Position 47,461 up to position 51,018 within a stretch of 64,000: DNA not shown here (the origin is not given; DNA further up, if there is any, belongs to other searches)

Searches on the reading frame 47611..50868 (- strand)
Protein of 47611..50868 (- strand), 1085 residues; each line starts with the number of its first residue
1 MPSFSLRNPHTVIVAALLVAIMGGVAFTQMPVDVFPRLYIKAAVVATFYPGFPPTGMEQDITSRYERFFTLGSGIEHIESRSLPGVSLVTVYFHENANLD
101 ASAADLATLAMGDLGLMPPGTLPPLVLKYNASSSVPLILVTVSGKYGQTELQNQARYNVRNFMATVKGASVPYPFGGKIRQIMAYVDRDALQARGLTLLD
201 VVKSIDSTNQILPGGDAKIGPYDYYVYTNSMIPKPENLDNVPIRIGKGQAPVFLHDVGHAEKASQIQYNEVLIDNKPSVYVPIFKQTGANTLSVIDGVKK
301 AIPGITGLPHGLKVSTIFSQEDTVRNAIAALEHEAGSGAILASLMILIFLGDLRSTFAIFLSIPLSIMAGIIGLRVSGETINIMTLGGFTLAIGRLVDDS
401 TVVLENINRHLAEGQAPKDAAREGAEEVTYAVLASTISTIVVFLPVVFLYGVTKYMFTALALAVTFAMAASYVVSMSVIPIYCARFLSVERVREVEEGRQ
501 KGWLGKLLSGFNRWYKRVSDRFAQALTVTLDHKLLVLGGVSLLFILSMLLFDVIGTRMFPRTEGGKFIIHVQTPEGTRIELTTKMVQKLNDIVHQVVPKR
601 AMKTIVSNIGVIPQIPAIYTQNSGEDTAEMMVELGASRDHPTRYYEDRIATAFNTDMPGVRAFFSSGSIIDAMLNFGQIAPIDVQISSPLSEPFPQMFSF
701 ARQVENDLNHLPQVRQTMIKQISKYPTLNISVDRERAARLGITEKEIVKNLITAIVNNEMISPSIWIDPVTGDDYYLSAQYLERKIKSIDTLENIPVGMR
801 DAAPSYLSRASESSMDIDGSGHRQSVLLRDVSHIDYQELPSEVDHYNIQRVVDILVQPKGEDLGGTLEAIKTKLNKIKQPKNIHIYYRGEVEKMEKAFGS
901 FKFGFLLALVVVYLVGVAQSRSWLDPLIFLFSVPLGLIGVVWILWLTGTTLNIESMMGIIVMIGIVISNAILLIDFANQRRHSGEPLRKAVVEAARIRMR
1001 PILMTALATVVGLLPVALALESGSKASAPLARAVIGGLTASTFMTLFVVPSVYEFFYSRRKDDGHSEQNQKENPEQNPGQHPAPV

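Call 127: search_protein_families(library=pfam, proteins=[window:47611-50868:-], max_evalue=0.001)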
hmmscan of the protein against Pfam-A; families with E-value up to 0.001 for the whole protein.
window:47611-50868:- (1085 aa): 1 family
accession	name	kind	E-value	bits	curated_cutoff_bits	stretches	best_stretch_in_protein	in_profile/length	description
PF00873.25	ACR_tran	-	2.6e-194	648.3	28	1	1-1056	1-1020/1021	AcrB/AcrD/AcrF family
